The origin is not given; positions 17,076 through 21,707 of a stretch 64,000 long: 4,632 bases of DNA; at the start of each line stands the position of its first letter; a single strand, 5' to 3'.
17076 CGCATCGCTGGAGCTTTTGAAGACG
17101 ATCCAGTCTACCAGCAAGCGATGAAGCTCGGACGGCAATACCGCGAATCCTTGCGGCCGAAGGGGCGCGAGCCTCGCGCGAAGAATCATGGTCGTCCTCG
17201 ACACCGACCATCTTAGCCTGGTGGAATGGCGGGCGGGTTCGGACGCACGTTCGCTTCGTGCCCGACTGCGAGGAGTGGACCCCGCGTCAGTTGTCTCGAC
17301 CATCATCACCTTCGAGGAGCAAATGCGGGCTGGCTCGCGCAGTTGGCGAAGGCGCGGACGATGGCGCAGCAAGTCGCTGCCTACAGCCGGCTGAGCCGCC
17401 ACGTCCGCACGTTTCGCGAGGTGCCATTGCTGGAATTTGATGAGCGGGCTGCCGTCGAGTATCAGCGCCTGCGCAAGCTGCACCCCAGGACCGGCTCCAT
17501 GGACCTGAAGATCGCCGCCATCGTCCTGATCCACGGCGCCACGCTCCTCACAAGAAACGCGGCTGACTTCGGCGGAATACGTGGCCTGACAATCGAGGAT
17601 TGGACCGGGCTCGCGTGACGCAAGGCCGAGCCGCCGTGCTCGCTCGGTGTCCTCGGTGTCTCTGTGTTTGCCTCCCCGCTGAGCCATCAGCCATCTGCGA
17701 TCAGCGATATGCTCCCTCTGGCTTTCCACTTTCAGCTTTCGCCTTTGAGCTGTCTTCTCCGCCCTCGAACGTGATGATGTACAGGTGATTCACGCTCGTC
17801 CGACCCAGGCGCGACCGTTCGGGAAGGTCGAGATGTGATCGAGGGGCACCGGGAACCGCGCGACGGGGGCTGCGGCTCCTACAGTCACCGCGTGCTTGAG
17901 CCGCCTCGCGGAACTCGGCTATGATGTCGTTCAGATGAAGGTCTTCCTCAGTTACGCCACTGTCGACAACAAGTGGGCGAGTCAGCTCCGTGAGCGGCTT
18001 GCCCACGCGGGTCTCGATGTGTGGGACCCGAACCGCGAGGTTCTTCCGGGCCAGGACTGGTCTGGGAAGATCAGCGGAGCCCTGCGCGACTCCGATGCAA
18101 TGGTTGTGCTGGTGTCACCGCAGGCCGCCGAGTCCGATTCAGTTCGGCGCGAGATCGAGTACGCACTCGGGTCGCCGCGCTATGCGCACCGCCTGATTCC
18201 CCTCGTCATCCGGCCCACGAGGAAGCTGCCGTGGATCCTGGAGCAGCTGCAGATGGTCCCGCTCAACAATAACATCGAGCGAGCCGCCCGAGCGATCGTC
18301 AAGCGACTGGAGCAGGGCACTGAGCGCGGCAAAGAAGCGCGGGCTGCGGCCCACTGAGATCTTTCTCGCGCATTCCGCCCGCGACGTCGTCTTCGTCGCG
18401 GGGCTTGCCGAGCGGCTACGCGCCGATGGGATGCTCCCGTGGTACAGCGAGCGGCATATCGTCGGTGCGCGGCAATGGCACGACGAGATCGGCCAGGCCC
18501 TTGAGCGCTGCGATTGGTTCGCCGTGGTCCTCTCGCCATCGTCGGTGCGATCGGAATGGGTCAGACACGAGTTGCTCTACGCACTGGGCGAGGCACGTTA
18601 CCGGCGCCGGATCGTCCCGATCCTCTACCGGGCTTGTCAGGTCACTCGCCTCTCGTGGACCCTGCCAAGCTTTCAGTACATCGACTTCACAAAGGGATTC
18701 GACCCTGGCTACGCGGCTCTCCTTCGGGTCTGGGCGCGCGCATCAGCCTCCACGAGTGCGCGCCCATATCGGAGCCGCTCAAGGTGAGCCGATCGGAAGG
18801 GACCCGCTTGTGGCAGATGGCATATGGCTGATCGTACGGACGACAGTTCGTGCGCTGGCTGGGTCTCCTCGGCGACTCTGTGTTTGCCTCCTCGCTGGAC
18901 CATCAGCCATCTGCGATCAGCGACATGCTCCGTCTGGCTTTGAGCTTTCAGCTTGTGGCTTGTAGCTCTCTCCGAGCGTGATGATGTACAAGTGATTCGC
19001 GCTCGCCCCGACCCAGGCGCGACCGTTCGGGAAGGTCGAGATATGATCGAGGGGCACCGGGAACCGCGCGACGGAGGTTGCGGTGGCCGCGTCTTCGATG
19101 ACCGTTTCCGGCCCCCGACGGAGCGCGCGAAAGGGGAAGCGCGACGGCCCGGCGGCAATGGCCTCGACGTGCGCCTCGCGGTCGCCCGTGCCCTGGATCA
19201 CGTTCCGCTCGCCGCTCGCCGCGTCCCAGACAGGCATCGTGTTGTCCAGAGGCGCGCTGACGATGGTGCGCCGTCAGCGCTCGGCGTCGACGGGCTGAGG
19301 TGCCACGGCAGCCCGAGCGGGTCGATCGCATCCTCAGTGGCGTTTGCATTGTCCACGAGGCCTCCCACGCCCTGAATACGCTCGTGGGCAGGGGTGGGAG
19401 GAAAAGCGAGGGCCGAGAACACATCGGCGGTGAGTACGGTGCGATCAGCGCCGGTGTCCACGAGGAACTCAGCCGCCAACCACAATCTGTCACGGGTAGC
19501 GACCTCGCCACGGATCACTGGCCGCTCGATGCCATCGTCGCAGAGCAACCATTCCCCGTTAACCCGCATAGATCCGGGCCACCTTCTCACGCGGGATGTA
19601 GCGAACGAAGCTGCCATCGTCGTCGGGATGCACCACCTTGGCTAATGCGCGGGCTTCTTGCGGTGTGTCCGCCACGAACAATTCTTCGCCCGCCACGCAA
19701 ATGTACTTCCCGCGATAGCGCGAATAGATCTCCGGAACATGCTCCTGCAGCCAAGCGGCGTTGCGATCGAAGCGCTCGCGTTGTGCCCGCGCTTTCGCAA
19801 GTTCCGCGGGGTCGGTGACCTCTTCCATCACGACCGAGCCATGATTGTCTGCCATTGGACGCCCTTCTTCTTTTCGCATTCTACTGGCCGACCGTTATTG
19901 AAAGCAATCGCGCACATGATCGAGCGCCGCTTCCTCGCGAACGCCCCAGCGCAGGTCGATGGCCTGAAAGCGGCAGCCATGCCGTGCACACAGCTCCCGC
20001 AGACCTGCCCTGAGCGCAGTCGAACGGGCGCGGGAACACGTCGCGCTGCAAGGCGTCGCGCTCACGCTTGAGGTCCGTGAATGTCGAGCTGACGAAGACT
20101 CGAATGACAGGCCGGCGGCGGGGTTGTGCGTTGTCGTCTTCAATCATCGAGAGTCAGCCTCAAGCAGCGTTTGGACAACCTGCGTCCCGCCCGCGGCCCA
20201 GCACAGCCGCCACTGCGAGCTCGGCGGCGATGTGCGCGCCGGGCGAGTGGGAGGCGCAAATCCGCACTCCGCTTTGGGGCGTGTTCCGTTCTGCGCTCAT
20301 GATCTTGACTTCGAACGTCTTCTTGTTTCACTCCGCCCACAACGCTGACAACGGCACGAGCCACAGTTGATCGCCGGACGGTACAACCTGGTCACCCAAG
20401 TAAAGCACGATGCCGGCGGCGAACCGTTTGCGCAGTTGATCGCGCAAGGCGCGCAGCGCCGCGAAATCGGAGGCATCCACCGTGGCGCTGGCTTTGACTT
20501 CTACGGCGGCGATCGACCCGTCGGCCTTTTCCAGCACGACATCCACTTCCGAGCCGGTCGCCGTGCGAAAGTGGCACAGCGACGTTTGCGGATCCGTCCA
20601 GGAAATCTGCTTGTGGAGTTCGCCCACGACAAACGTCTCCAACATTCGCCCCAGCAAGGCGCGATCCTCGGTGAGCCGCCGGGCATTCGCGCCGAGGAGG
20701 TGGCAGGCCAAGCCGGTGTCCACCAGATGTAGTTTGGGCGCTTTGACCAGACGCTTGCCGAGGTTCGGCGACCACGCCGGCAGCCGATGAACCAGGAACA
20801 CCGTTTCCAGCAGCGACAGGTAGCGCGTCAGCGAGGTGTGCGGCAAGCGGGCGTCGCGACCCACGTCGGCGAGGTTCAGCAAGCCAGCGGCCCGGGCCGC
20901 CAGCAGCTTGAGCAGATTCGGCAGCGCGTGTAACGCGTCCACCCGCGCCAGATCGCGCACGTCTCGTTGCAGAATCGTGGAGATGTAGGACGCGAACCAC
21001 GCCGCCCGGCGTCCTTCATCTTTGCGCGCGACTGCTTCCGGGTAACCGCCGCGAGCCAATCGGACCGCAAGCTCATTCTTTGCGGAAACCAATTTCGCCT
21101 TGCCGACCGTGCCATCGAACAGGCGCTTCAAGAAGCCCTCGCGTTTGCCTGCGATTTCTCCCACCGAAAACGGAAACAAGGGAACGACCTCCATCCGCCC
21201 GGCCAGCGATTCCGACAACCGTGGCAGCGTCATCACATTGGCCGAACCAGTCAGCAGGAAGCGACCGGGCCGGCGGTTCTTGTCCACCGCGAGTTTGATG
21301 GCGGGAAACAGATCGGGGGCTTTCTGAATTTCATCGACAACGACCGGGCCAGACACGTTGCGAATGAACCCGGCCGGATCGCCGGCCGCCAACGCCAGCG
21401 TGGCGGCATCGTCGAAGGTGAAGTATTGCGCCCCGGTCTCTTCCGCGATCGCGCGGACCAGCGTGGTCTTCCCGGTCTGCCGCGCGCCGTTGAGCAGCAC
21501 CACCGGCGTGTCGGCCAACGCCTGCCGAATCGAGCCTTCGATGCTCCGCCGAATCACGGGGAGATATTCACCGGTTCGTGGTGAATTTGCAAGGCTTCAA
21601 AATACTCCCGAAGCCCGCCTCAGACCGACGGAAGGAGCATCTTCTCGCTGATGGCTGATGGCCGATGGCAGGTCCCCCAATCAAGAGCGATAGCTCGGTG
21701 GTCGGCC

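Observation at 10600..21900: Repeat-punctuated cassette array of TA / TIR / PIN modules (integron-like or tandem-insertion hotspot), no integrase visible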

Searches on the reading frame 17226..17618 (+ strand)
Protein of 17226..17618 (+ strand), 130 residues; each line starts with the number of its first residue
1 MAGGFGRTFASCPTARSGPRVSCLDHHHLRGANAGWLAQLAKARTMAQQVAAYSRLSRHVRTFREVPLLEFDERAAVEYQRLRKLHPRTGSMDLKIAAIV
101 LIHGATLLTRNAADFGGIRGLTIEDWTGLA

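Call 9: search_protein_families(library=pfam, proteins=[window:17226-17618:+], max_evalue=0.01)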
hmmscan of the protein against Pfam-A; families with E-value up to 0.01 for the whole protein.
window:17226-17618:+ (130 aa): 1 family
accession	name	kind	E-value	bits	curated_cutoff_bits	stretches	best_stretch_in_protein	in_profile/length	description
PF01850.27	PIN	-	0.00057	20.9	23.6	1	56-112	57-112/120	PIN domain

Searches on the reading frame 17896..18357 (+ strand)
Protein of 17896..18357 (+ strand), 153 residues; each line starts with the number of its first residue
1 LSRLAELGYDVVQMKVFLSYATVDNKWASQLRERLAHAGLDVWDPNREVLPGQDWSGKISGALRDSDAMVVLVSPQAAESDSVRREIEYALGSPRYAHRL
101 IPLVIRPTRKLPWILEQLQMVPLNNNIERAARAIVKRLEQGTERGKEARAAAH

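Call 9: search_protein_families(library=pfam, proteins=[window:17896-18357:+], max_evalue=0.01)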
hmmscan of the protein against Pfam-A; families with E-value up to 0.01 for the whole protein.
window:17896-18357:+ (153 aa): 3 families
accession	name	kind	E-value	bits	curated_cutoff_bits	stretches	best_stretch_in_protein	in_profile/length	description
PF13676.11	TIR_2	-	1.9e-25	90.2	28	1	16-130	1-117/122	TIR domain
PF08937.16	ThsB_TIR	-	3.4e-07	31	21.2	1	17-102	1-92/100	Thoeris protein ThsB, TIR-like domain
PF01582.25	TIR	-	1.9e-06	28.2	21.3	1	21-95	11-85/179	TIR domain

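Call 11: find_encoding_contigs(protein=window:17896-18357:+, flank=10000, max_places=6)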
Protein window:17896-18357:+ (153 aa): no gene with exactly this product is on record in the collection.

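Call 51: search_protein_families(library=padloc, proteins=[window:17896-18357:+], max_evalue=0.001)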
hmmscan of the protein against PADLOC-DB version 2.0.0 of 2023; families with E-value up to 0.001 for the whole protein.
window:17896-18357:+ (153 aa): 9 families
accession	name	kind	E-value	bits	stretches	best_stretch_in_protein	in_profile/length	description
PDLC02421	Aga_TIR-PNTD1-PNTD2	-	8.8e-16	56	1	14-140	4-134/430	Class I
PDLC02403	Aga_TIR-PNTD1-PNTD2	-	1.1e-13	49.1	1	15-140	4-133/443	Class I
PDLC02012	SAVED5--SAVED_TIR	-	2.2e-11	41.5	1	15-105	15-104/404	-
PDLC05062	PDC-S66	-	8.2e-06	23.5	1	13-76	148-212/282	-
PDLC00434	ThsB1|ThsB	-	1.3e-05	22.5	1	14-90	139-216/396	TIR-like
PDLC02416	Aga_REase-TIR-PNTD1-PNTD2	-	2e-05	21.5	1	17-110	159-251/572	Class I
PDLC00727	Effector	-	7.2e-05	19.4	1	15-85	175-246/590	TIR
PDLC00420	ThsB1|ThsB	-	0.00031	18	1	15-108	3-101/319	TIR-like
PDLC00419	ThsB1|ThsB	-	0.00033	18.5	1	10-136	24-150/165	TIR-like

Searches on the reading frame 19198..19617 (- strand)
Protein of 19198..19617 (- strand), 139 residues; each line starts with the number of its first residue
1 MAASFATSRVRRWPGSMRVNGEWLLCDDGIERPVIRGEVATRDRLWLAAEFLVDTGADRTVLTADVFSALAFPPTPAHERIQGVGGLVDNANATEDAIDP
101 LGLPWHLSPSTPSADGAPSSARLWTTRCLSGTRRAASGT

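Call 9: search_protein_families(library=pfam, proteins=[window:19198-19617:-], max_evalue=0.01)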
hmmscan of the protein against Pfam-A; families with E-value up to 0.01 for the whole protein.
window:19198-19617:- (139 aa): 3 families
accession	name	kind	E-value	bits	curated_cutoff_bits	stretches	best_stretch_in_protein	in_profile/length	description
PF13650.11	Asp_protease_2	-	6.3e-06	27.2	24.3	1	49-96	10-59/90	Aspartyl protease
PF00077.25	RVP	-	0.00016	22.3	20.7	1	32-92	4-58/101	Retroviral aspartyl protease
PF13975.11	gag-asp_proteas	-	0.00032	21.7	28.2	1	49-90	10-53/92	gag-polyprotein putative aspartyl protease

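Call 51: search_protein_families(library=padloc, proteins=[window:19198-19617:-], max_evalue=0.001)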
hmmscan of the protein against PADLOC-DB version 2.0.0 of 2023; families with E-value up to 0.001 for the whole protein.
window:19198-19617:- (139 aa): 1 family
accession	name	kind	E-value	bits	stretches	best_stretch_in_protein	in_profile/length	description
PDLC04405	PDC-M08B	-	0.00011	20.2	1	33-86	10-65/127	-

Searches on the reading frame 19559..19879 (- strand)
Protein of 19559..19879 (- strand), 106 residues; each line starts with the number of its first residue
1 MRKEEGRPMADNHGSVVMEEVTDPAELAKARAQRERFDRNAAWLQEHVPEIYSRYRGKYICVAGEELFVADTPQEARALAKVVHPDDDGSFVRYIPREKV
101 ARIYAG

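Call 9: search_protein_families(library=pfam, proteins=[window:19559-19879:-], max_evalue=0.01)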
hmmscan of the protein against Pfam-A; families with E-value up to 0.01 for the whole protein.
window:19559-19879:- (106 aa): 1 family
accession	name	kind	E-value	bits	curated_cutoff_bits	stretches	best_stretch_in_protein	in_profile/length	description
PF18929.5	DUF5678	-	0.0081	16.4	23.2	0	50-98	1-49/49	Family of unknown function (DUF5678)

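Call 51: search_protein_families(library=padloc, proteins=[window:19559-19879:-], max_evalue=0.001)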
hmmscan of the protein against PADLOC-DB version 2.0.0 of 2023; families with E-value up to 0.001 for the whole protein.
window:19559-19879:- (106 aa): 0 families

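Call 52: search_protein_families(library=ncbifam, proteins=[window:19559-19879:-], max_evalue=0.01)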
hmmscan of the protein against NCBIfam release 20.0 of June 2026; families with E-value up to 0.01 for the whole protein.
window:19559-19879:- (106 aa): 0 families

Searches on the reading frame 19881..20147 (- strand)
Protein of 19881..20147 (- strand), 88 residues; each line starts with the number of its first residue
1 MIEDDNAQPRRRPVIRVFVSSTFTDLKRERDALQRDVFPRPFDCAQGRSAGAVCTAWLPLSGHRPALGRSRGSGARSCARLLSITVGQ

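Call 9: search_protein_families(library=pfam, proteins=[window:19881-20147:-], max_evalue=0.01)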
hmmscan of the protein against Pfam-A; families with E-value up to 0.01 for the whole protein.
window:19881-20147:- (88 aa): 1 family
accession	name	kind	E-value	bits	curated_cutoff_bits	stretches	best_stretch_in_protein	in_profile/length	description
PF13271.11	DUF4062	-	4.5e-05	24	24.7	1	16-38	1-23/82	Domain of unknown function (DUF4062)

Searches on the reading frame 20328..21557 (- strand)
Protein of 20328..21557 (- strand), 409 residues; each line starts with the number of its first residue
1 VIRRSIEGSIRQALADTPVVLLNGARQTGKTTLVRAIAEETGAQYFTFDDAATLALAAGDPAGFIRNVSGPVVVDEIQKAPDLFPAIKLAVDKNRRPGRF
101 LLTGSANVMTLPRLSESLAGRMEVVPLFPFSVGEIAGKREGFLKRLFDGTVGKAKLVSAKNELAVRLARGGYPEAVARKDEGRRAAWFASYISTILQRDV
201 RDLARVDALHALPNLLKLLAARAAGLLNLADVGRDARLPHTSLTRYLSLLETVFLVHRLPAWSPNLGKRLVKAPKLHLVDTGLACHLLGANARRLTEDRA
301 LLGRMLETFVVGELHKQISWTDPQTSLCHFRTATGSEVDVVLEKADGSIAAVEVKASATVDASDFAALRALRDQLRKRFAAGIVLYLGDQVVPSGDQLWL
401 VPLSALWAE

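Call 9: search_protein_families(library=pfam, proteins=[window:20328-21557:-], max_evalue=0.01)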
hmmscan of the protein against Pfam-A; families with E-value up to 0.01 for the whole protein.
window:20328-21557:- (409 aa): 5 families
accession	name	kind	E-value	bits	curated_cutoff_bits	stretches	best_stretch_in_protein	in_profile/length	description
PF13635.12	DUF4143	-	2.4e-46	157.8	28.1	1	197-357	1-160/160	Domain of unknown function (DUF4143)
PF13173.12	AAA_14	-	1.7e-25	89.9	27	1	17-135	2-128/129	AAA domain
PF00004.35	AAA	-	0.00011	23.1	21.2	1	20-63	1-44/131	ATPase family associated with various cellular activities (AAA)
PF13191.12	AAA_16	-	0.00058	20.8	32.6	1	16-47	22-56/167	AAA ATPase domain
PF02367.23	TsaE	-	0.0099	16.3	26.6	0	10-43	14-47/128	Threonylcarbamoyl adenosine biosynthesis protein TsaE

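Call 10: find_encoding_contigs(protein=window:20328-21557:-, flank=10000, max_places=6)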
Protein window:20328-21557:- (409 aa): 1 contig read that carries it; 1 place shown.
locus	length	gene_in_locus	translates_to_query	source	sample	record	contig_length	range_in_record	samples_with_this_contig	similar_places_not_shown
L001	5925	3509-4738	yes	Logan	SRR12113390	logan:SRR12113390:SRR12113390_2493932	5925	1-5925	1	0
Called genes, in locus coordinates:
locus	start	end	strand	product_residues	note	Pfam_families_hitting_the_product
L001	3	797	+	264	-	?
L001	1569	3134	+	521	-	PF24885:TPR_NPHP3, PF13424:TPR_12, PF13374:TPR_10, PF13424:TPR_12, PF13374:TPR_10, PF13424:TPR_12, PF24885:TPR_NPHP3, PF13374:TPR_10, +12 more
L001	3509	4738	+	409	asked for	PF13173:AAA_14, PF13635:DUF4143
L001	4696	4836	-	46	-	-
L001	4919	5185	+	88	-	-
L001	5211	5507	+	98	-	-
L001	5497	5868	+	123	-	PF13650:Asp_protease_2 (weak)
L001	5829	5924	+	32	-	?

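Call 51: search_protein_families(library=padloc, proteins=[window:20328-21557:-], max_evalue=0.001)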
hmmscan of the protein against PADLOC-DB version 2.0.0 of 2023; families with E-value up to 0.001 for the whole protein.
window:20328-21557:- (409 aa): 8 families
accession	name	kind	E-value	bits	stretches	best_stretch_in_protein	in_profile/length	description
PDLC04790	PDC-S01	-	1e-170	566.1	1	1-408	11-419/422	-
PDLC04789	PDC-S01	-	1.6e-56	190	1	1-359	1-343/375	-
PDLC04791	PDC-S01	-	7.7e-31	105.1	1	2-370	2-365/395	-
PDLC04787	PDC-S01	-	1e-28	98.3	1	2-377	11-381/412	-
PDLC04788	PDC-S01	-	1.3e-16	58.6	2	73-360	89-386/448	-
PDLC04786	PDC-S01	-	7.7e-16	55.9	1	72-368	91-398/439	-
PDLC04792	PDC-S01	-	8.4e-16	55.6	2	1-134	1-150/452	-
PDLC04140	mad8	-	0.0009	16.8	0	14-44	24-54/314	mads_8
